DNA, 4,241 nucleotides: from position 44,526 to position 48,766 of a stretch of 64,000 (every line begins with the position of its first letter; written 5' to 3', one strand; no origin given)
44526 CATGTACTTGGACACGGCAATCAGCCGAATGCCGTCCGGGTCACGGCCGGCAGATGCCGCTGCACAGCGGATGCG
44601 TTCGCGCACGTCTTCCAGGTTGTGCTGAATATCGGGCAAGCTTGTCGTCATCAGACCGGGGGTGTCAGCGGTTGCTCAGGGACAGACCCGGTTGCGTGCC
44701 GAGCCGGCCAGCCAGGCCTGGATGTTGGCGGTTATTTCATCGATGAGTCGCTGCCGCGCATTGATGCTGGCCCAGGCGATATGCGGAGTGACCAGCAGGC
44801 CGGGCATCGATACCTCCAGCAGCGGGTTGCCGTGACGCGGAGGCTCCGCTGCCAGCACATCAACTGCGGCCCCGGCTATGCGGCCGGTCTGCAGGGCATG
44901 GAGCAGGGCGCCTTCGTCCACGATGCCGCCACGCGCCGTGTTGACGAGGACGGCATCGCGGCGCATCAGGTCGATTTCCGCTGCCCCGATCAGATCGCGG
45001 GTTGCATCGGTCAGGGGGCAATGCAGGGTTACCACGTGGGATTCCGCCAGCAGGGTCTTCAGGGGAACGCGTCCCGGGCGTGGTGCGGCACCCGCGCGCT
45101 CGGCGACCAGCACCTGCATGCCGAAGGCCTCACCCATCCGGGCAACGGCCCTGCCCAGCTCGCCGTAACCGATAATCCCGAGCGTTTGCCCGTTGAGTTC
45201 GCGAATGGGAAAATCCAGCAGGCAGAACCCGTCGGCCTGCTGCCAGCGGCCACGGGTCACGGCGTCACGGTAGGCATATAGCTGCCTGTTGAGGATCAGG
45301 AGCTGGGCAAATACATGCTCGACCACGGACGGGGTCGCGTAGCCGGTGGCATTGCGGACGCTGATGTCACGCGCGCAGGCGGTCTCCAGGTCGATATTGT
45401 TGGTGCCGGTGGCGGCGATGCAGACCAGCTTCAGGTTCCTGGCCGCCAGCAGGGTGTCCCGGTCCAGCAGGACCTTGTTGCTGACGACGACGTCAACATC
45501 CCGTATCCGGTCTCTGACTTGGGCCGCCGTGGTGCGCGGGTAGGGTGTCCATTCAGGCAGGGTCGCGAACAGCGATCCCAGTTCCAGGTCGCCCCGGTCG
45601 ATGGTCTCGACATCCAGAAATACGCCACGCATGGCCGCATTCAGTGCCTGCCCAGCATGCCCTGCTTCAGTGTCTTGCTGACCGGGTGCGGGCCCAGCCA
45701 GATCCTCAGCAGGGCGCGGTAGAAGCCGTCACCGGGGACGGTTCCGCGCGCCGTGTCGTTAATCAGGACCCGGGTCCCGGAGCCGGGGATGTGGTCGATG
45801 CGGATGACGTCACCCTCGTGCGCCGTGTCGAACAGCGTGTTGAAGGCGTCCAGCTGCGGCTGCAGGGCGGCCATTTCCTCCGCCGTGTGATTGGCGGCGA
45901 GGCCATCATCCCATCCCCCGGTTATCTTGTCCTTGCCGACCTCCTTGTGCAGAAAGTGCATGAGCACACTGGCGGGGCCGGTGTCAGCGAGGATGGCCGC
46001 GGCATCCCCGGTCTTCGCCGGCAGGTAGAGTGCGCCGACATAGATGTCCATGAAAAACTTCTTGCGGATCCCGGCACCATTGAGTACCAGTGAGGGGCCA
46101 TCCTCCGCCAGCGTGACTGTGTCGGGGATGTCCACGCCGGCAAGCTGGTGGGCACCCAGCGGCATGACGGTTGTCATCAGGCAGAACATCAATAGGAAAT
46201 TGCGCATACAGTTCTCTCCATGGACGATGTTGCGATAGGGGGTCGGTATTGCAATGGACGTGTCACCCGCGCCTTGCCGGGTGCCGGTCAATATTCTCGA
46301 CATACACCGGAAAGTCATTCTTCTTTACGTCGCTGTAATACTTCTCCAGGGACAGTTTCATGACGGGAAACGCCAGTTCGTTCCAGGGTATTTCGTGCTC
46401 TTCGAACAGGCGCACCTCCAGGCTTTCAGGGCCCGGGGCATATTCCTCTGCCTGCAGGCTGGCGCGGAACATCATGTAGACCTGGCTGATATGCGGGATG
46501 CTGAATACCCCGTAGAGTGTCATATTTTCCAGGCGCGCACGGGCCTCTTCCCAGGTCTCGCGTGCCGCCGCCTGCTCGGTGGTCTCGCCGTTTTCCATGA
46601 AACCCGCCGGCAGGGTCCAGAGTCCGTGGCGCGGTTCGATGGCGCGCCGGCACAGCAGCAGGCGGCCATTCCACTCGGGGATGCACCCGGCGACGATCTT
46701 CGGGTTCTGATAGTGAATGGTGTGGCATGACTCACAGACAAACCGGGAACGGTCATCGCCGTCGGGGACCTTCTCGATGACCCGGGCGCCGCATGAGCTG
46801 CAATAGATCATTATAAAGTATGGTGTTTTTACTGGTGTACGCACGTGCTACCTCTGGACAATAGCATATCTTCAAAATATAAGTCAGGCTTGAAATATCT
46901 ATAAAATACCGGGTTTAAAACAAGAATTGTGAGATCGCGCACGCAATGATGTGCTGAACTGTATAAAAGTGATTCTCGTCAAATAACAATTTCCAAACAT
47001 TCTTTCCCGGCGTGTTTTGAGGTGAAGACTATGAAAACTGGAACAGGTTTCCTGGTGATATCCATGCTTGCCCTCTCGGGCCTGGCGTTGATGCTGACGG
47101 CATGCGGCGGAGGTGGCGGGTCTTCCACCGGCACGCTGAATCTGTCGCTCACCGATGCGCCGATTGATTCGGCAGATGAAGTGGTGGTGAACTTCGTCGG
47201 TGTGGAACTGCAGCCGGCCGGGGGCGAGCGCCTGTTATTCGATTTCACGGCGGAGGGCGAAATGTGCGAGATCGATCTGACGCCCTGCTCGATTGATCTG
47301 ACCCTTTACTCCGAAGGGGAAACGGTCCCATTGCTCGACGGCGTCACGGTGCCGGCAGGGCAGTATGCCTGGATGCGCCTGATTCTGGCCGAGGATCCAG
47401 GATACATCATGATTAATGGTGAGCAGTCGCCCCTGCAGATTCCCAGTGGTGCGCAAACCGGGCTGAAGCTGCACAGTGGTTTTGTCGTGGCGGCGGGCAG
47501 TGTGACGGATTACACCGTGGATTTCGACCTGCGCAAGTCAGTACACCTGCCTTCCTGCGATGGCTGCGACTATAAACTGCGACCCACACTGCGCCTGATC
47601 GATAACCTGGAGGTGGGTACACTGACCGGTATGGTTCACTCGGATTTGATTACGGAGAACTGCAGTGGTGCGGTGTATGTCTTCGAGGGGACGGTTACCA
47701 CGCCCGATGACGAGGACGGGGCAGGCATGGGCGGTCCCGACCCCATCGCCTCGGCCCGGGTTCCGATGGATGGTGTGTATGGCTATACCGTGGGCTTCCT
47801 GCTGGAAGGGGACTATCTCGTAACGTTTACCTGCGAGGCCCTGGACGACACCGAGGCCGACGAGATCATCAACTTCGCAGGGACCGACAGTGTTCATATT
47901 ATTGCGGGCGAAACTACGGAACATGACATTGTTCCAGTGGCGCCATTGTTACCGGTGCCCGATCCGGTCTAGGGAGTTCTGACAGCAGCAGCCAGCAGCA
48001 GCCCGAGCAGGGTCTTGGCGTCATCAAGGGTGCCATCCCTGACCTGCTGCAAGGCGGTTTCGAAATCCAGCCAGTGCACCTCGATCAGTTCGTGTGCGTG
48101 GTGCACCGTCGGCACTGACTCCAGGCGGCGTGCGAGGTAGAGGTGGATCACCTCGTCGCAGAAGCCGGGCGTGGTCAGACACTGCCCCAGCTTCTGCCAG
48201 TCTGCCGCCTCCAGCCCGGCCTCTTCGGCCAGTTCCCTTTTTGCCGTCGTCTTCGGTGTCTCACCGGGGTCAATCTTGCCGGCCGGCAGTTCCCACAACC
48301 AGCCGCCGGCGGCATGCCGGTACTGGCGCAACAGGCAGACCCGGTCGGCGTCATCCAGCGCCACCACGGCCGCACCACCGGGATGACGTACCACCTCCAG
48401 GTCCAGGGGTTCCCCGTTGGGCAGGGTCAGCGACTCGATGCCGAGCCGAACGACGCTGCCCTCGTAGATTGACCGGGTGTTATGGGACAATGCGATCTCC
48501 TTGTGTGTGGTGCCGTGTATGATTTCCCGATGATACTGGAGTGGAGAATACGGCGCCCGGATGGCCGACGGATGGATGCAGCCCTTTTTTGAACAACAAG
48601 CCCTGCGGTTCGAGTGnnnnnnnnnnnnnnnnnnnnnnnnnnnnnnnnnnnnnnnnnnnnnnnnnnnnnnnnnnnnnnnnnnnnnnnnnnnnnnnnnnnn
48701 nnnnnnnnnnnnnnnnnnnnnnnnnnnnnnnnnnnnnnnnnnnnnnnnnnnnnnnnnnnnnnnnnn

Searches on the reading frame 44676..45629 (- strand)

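Call 61: search_protein_families(library=pfam, proteins=[window:44676-45629:-], max_evalue=0.00001)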
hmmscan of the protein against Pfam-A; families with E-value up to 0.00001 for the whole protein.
window:44676-45629:- (317 aa): 2 families
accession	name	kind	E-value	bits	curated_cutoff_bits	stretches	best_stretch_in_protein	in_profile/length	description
PF02826.25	2-Hacid_dh_C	-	3.1e-52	177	25.1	1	108-285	2-178/178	D-isomer specific 2-hydroxyacid dehydrogenase, NAD binding domain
PF00389.36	2-Hacid_dh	-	5.3e-19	68.7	24.6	1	34-315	29-133/134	D-isomer specific 2-hydroxyacid dehydrogenase, catalytic domain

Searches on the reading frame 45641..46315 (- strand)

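Call 61: search_protein_families(library=pfam, proteins=[window:45641-46315:-], max_evalue=0.00001)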
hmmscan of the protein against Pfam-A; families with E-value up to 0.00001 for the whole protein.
window:45641-46315:- (224 aa): 1 family
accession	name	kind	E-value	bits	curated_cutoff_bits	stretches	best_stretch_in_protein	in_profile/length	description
PF16036.10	Chalcone_3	-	1.3e-52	178.7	27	1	55-222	1-165/165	Chalcone isomerase-like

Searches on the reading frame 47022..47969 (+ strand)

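Call 61: search_protein_families(library=pfam, proteins=[window:47022-47969:+], max_evalue=0.00001)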
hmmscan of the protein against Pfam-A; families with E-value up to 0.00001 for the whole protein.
window:47022-47969:+ (316 aa): 1 family
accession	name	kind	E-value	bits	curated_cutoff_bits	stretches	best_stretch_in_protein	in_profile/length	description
PF14321.11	DUF4382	-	2.1e-30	106.2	25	1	36-188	1-136/136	Domain of unknown function (DUF4382)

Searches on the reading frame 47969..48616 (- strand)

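Call 61: search_protein_families(library=pfam, proteins=[window:47969-48616:-], max_evalue=0.00001)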
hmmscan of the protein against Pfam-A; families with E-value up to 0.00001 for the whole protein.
window:47969-48616:- (215 aa): 1 family
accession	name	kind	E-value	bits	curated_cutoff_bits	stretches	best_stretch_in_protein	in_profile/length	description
PF00293.34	NUDIX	-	1.8e-23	83.4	21.1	1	79-195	3-123/134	NUDIX domain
